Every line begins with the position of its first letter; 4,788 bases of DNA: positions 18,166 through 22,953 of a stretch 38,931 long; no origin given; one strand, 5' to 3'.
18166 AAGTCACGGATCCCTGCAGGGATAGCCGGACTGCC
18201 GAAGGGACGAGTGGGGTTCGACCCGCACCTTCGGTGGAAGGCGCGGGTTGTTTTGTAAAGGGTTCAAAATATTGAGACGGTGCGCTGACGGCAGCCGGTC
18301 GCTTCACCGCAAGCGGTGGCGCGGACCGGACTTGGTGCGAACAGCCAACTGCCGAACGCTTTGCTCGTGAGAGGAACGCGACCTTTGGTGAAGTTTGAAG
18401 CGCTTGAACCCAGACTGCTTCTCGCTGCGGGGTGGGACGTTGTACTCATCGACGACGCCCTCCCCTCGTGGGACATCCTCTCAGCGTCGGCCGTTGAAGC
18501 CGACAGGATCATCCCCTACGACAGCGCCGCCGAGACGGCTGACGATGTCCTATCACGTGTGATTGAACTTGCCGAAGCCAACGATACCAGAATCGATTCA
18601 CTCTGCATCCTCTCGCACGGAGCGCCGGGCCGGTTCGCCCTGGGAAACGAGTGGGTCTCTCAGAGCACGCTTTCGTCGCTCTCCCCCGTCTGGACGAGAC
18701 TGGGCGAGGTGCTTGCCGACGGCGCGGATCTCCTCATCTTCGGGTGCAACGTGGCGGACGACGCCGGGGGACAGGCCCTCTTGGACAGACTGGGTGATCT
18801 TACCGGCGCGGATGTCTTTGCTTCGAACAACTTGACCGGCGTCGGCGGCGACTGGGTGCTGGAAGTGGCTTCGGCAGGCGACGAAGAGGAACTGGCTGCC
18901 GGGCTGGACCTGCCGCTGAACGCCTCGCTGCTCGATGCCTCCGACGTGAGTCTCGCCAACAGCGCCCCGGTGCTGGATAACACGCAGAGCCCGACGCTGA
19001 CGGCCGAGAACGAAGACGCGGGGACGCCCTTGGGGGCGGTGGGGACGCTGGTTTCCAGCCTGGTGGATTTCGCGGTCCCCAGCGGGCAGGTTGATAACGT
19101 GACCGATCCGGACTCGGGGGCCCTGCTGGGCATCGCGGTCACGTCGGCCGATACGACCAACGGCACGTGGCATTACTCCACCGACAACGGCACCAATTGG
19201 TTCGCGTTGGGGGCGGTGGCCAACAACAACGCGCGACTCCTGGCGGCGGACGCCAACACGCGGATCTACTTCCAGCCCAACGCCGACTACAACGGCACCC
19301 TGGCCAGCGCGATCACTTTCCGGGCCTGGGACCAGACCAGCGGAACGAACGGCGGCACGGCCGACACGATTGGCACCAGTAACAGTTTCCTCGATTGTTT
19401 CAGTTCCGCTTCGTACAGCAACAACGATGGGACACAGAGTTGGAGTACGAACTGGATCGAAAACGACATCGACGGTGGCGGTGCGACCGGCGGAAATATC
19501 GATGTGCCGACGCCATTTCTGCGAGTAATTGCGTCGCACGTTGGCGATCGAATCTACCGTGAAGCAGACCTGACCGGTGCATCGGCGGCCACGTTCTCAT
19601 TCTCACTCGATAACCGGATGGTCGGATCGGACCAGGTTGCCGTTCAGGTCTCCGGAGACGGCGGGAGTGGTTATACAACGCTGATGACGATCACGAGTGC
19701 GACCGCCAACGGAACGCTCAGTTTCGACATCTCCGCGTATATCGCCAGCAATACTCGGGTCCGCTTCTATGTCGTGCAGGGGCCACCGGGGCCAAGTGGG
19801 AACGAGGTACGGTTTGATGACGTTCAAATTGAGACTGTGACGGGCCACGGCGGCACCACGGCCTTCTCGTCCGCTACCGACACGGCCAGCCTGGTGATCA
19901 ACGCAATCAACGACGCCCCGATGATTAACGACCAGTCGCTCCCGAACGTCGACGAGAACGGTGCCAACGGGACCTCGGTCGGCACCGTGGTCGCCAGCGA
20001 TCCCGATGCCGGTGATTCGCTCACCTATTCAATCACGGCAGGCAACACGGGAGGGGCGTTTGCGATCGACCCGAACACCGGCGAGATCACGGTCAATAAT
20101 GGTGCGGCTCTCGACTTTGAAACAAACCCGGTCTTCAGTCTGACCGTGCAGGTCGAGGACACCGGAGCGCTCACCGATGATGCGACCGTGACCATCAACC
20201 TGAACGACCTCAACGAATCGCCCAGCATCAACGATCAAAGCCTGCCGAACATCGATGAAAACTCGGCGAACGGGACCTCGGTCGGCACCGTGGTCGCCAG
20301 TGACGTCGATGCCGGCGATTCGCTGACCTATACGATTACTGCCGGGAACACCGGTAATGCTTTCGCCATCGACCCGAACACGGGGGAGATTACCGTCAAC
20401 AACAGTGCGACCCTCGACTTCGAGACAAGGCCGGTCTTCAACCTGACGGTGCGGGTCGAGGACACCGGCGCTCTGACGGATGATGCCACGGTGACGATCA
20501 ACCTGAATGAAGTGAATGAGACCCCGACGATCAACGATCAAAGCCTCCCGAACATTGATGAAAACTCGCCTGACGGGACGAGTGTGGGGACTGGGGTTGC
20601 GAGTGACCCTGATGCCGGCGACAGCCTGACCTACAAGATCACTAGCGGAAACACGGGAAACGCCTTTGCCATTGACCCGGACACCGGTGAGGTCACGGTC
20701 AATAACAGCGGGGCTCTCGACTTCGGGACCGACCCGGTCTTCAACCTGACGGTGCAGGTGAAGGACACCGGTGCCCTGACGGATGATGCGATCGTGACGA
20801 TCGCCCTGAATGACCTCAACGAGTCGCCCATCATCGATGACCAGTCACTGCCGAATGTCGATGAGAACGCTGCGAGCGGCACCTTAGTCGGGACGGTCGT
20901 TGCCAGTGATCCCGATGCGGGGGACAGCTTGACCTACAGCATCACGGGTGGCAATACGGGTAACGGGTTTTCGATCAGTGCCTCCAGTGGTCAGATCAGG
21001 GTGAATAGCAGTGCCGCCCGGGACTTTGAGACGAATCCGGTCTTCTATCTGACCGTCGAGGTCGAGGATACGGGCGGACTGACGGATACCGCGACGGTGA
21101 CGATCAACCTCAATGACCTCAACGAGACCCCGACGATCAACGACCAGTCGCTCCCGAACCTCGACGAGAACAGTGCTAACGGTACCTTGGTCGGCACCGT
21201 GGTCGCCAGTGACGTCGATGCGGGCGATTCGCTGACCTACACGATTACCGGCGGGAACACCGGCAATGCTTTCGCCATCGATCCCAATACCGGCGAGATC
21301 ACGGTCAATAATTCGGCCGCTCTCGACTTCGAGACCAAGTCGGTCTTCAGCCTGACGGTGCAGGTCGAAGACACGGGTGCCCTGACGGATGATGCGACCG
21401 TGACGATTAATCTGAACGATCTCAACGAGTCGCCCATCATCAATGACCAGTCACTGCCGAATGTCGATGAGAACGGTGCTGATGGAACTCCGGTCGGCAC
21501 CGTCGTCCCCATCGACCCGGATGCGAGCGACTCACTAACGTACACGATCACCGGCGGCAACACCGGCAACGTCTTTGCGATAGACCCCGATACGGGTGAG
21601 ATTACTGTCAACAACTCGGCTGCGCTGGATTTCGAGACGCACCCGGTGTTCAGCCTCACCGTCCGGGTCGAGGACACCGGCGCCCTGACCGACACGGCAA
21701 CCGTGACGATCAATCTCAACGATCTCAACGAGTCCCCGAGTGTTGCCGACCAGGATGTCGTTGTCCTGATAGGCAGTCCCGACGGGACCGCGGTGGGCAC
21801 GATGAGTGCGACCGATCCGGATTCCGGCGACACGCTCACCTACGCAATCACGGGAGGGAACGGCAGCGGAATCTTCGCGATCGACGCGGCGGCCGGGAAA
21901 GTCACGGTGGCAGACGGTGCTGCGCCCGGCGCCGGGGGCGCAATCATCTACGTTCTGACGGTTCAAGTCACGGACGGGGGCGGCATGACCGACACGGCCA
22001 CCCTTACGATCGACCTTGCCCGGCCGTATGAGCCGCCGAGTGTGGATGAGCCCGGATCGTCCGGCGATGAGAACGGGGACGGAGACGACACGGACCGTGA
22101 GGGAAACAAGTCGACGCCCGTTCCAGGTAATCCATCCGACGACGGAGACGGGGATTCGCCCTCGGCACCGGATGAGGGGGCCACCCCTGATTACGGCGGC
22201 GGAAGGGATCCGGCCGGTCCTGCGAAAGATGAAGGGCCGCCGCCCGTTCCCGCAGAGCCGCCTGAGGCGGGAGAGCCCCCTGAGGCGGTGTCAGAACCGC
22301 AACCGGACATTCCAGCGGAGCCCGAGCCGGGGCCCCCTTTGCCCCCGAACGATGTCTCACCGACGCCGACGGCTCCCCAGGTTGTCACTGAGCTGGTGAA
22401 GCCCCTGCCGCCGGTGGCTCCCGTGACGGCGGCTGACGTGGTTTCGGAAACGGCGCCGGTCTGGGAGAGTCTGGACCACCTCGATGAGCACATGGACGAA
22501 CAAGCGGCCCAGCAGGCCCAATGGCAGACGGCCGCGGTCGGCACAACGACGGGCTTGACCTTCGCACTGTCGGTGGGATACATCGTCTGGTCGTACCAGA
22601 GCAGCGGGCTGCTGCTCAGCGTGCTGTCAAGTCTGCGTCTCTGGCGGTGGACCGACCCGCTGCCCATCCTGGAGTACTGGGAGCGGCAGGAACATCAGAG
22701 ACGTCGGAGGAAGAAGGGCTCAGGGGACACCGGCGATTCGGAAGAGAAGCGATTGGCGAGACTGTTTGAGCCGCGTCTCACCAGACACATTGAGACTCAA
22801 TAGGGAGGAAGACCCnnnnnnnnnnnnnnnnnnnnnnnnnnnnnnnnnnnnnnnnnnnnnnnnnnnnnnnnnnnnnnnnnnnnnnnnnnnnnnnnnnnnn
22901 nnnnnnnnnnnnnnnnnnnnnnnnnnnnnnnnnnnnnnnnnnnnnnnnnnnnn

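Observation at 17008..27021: Giant TM-anchored cadherin-repeat protein, co-transcribed GGDEF/HD-GYP enzyme and a convergent zinc-ribbon rhomboid: possible c-di-GMP-linked adhesin display/shedding module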

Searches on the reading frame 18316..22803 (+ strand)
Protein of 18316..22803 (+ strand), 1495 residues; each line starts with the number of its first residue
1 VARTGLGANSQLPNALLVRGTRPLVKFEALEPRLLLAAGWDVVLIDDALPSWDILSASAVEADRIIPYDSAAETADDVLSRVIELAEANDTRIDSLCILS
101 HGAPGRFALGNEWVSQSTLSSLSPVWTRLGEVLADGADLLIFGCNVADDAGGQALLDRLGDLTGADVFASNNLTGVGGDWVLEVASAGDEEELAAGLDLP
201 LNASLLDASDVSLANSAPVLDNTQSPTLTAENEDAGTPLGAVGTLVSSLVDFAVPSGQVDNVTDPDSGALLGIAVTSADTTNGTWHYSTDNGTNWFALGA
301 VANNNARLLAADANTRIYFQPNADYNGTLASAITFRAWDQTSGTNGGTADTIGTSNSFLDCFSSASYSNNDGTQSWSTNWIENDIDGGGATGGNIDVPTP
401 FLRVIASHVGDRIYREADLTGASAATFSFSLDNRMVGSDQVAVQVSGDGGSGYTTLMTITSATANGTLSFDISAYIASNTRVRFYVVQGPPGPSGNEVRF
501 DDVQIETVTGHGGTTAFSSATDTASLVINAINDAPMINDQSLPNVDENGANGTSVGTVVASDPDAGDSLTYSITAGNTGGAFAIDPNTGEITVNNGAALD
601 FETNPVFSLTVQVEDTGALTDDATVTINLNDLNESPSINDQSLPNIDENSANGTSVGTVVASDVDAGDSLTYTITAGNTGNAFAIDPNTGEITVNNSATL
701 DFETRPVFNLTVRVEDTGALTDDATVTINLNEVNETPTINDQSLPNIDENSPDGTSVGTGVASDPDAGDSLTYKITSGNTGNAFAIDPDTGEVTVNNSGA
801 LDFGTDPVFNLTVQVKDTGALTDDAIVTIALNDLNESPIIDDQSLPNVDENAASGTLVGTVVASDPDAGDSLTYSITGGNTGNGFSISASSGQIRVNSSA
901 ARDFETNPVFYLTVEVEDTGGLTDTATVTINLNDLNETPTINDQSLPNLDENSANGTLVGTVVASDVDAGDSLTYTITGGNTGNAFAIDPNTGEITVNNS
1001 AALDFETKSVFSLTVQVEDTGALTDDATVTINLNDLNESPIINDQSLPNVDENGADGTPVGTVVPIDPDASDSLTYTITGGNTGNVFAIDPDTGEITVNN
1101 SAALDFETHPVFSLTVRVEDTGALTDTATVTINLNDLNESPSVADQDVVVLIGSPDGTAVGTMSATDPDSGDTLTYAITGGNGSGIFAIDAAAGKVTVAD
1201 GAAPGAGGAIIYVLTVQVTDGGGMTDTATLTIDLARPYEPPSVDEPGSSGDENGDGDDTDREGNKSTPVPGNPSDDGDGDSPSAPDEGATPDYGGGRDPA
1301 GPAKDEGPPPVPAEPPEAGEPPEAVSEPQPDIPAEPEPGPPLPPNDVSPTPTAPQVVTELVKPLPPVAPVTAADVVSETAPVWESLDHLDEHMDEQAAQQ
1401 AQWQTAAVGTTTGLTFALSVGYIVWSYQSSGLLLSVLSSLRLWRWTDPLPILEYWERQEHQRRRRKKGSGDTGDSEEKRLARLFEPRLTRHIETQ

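Call 3: search_protein_families(library=pfam, proteins=[window:18316-22803:+], max_evalue=0.01)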
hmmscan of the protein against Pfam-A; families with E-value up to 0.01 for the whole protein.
window:18316-22803:+ (1495 aa): 12 families
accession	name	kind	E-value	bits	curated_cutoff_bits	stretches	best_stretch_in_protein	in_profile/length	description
PF00028.23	Cadherin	-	3.9e-104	341.7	28.8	7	646-730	5-92/93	Cadherin domain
PF17963.7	Big_9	-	6e-36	123.6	23.6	7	532-628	1-89/89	Bacterial Ig domain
PF14252.11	DUF4347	-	1.5e-30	106.6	24.6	1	42-192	1-149/164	Domain of unknown function (DUF4347)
PF23592.1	Cadherin_CELSR2_9th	-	5.7e-30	103.8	36.8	2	1049-1126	18-92/100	CELSR2-like, ninth cadherin domain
PF17803.7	Cadherin_4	-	1.2e-27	96.6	25.1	5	724-803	1-71/71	Bacterial cadherin-like domain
PF25374.1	Cadherin_FAT4_N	-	5.6e-18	65.5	35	0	949-999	9-52/85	FAT4-like, N-terminal cadherin-like domain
PF22914.2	Fibulin_C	-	4.1e-14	53.1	24.6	0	962-999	23-63/99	Fibulin C-terminal Ig-like domain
PF03413.25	PepSY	-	1.8e-12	47.8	24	0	960-995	17-56/60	Peptidase propeptide and YPEB domain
PF24507.1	Ig_CFAP65_4th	-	7.5e-10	39.5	27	0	671-706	13-48/76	CFAP65, fourth Ig-like domain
PF22544.2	HYDIN_VesB_CFA65-like_Ig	-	3.8e-06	27.5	25.5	0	666-706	32-72/100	HYDIN/CFA65/VesB-like, Ig-like domain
PF22932.2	Ubiq_DUF_assoc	-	3.8e-05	23.9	24.3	0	991-1028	12-49/81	DUF569 associated ubiquitin-like domain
PF18957.6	RibLong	-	9.3e-05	23.6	27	0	668-728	34-92/93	Long Rib domain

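Call 4: search_protein_families(library=ncbifam, proteins=[window:18316-22803:+], max_evalue=0.01)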
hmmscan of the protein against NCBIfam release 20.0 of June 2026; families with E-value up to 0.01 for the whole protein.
window:18316-22803:+ (1495 aa): 5 families
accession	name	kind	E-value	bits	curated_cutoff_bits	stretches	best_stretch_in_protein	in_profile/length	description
NF012211.1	tand_rpt_95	domain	2.7e-14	52.9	90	0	964-1045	19-96/98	tandem-95 repeat protein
TIGR01451.2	B_ant_repeat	repeat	9.2e-12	44.8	24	0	659-682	3-26/53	DUF11 type repeat protein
TIGR01965.1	VCBS_repeat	domain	4.2e-05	23.6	15.5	0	556-649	2-97/99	VCBS domain-containing protein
NF012209.1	LEPR-8K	domain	0.00058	19.4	17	1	26-38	2-14/24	LEPR-XLL domain-containing protein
NF038186.1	YPDG_rpt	domain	0.0011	19.9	40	0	974-1031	40-96/98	YPDG domain-containing protein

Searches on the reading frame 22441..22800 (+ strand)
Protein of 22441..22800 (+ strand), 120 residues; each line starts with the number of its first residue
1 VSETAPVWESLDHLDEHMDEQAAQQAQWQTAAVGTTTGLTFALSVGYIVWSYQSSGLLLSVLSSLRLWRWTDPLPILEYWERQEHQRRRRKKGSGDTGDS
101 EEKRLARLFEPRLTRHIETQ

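Call 9: find_homologous_proteins(query=window:22441-22800:+, max_evalue=0.01)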
Query seq(120 aa): 21 candidates shared short words with the query, none scored E <= 0.01.

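Call 23: search_protein_families(library=pfam, proteins=[window:22459-22800:+], max_evalue=10)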
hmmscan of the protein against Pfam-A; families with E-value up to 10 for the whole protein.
seq(114 aa): 0 families

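Call 24: search_protein_families(library=ncbifam, proteins=[window:22459-22800:+], max_evalue=10)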
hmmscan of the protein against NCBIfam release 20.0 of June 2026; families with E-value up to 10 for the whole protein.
seq(114 aa): 1 family
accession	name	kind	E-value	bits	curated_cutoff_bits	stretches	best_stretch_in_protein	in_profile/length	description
NF052523.2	TafF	equivalog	0.11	11.7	420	1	19-84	256-322/379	TafF family fimbrial protein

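Call 28: find_homologous_proteins(query=A1, max_evalue=0.001)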
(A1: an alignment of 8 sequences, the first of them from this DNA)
Query A1 (8 sequences) (114 aa, profile of the alignment): 821 proteins with E <= 0.001 among 8000 candidates; the best 120 are listed.
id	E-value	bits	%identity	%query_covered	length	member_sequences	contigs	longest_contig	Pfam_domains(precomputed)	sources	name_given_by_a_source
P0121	7.1e-34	134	35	91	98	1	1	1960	-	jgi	jgi:hypothetical protein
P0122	1.5e-33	133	33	88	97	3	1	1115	-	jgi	jgi:hypothetical protein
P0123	1.8e-33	132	33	91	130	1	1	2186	-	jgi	jgi:hypothetical protein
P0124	3.1e-33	131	35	88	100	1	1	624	-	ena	-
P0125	4.0e-33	131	39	86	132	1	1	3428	-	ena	-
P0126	1.3e-32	129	34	91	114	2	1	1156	-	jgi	jgi:hypothetical protein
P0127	2.7e-32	128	40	91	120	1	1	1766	-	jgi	jgi:hypothetical protein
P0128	3.6e-32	128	36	91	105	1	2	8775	-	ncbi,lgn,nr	ncbi:MAG TPA: hypothetical protein VER17_17200 [Tepidisphaeraceae bacterium]|nr:hypothetical protein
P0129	1.5e-31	126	33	91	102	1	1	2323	-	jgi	jgi:hypothetical protein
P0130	5.7e-31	124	30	91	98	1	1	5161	-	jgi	jgi:hypothetical protein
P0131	1.9e-30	123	32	89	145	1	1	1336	-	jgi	jgi:hypothetical protein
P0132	2.2e-30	122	33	86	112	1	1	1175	-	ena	-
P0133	5.2e-30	121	33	91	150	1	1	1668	-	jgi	jgi:hypothetical protein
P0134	5.7e-30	121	38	77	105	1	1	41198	-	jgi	jgi:hypothetical protein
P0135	1.1e-28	117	38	88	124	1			-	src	-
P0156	3.7e-23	99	40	77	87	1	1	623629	-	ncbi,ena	-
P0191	1.9e-18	84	31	88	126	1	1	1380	-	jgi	-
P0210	9.2e-18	82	51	48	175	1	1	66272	-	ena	-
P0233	3.5e-17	80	41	61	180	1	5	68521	-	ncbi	-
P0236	4.1e-17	80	34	69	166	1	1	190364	-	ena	-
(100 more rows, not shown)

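Call 30: find_encoding_contigs(protein=P0233, flank=10000, max_places=3)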
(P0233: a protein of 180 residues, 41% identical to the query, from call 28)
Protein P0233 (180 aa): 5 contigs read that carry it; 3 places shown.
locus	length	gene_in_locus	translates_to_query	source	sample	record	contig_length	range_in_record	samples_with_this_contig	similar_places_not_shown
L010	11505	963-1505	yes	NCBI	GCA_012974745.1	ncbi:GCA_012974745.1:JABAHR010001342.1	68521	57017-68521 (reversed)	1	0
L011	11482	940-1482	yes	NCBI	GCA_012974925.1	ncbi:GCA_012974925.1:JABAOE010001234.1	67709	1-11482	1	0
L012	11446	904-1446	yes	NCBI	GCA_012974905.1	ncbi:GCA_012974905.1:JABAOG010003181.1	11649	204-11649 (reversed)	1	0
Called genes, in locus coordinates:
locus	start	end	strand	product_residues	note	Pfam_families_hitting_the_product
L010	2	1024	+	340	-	?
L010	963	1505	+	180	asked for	-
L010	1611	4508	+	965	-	PF00989:PAS (faint), PF08448:PAS_4 (weak), PF00512:HisKA, PF02518:HATPase_c, PF00072:Response_reg, PF01627:Hpt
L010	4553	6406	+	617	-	PF00072:Response_reg, PF00990:GGDEF, PF00563:EAL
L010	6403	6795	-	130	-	PF00903:Glyoxalase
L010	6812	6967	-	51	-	-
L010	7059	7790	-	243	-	PF10411:DsbC_N, PF13098:Thioredoxin_2, PF13462:Thioredoxin_4 (faint), PF01323:DSBA (faint)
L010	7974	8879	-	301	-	PF02899:Phage_int_SAM_1, PF13495:Phage_int_SAM_4 (weak), PF00589:Phage_integrase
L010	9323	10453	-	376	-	-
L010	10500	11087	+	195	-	-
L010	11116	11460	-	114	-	PF01245:Ribosomal_L19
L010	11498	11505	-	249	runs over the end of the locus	PF01746:tRNA_m1G_MT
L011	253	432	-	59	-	-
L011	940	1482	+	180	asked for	-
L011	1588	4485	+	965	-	PF00989:PAS (faint), PF08448:PAS_4 (weak), PF00512:HisKA, PF02518:HATPase_c, PF00072:Response_reg, PF01627:Hpt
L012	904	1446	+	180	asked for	-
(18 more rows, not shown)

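Call 31: find_encoding_contigs(protein=P0236, flank=10000, max_places=2)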
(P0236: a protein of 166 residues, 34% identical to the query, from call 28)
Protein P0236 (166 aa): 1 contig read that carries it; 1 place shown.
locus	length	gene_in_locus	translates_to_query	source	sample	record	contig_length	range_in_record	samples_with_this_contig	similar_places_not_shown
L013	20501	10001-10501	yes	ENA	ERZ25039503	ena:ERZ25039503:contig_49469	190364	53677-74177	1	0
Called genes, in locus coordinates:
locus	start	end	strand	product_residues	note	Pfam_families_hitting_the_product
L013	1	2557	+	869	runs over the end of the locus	-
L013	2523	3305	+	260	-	-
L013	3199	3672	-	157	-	-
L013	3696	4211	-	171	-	-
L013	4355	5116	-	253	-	-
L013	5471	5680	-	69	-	-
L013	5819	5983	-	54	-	-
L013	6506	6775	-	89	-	-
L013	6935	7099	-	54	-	-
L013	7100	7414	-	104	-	-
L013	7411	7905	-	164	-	-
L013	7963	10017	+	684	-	PF00028:Cadherin, PF08400:phage_tail_N (faint), PF18957:RibLong (faint), PF08266:Cadherin_2 (faint), PF25374:Cadherin_FAT4_N (faint), PF00028:Cadherin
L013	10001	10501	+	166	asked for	-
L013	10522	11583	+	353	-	PF00989:PAS (weak), PF13188:PAS_8 (weak), PF08448:PAS_4, PF13426:PAS_9 (weak)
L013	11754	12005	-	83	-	PF02604:PhdYeFM_antitox (weak)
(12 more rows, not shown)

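Call 66: find_encoding_contigs(protein=P0156, flank=6000, max_places=1)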
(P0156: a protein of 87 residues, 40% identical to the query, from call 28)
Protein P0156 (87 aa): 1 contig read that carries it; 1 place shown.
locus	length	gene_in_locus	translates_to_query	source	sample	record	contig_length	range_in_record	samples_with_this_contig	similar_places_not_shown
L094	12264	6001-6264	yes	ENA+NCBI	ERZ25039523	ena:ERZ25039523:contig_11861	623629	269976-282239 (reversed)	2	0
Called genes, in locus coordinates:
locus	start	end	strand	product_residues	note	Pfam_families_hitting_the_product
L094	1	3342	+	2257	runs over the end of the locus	PF25778:DUF7948, PF06739:SBBP, PF00801:PKD (faint), PF18911:PKD_4 (faint), PF22352:K319L-like_PKD (faint), PF13229:Beta_helix (weak)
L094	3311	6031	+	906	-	-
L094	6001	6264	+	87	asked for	-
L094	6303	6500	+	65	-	-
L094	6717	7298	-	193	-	-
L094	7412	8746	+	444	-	PF00990:GGDEF, PF13487:HD_5, PF01966:HD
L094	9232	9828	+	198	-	-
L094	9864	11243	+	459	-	PF00990:GGDEF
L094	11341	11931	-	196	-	-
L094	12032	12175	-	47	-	-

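Call 67: find_encoding_contigs(protein=P0210, flank=6000, max_places=1)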
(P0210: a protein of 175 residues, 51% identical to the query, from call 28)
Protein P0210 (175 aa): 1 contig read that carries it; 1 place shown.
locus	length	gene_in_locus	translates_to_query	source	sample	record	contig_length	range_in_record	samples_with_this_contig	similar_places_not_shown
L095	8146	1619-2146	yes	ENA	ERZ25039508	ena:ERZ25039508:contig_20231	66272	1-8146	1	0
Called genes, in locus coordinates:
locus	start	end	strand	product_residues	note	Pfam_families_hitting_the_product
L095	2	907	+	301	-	?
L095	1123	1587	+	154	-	PF05345:He_PIG, PF17963:Big_9 (weak)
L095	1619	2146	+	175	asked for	-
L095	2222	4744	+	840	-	PF00989:PAS (weak), PF08448:PAS_4, PF13426:PAS_9 (weak), PF00512:HisKA, PF02518:HATPase_c, PF00072:Response_reg, PF01627:Hpt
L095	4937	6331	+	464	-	PF00072:Response_reg, PF00990:GGDEF, PF00563:EAL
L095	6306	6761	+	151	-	PF00563:EAL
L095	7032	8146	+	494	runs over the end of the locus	-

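Call 71: predict_structure(alignment_id=A5)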
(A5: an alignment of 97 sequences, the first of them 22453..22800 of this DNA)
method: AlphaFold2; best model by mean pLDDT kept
length: 116 residues; sequences in the alignment: 97
mean_pLDDT: 75.0   pTM: 0.31
mean pLDDT of the five models: 75.0, 73.5, 73.5, 72.1, 71.1
residues with pLDDT >= 90: 19; 70-90: 48; 50-70: 46; < 50: 3
segments of 3 or more residues with pLDDT < 50: none
pLDDT, mean of each block of 10 residues (from residue 1): 78 64 56 88 96 90 68 78 82 66 70 56
secondary structure, 60 per line:
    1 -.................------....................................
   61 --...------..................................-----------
elements in order: H2-18 H25-60 H72-105

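Call 74: search_protein_representatives(alignment_id=A5)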
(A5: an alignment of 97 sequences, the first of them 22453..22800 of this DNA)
Query: 97 sequences, 152 profile positions. Proteins with E-value up to 0.001 (for the whole library): 5473; up to 1e-10: 4086; up to 1e-30: 213. The best 150 are listed.
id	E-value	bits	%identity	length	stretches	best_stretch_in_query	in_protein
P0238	2.2e-39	151.2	-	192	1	6-143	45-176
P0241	7.4e-38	146.2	-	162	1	19-134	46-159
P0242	2.3e-37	144.6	-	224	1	5-137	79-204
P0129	4.1e-37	143.8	-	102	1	27-125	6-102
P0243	5.0e-37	143.5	-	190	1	16-143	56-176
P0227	5.3e-37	143.5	-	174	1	18-147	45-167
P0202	7.0e-37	143.1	-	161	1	25-148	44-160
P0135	1.3e-36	142.2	-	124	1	27-125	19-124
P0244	1.3e-36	142.1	-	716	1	6-137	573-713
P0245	1.7e-36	141.8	-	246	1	14-146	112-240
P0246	4.2e-36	140.5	-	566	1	8-137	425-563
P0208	5.0e-36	140.3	-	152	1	25-143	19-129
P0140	9.4e-36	139.4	-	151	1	23-125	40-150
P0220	1.5e-35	138.7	-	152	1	11-136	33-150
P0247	1.6e-35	138.6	-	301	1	26-125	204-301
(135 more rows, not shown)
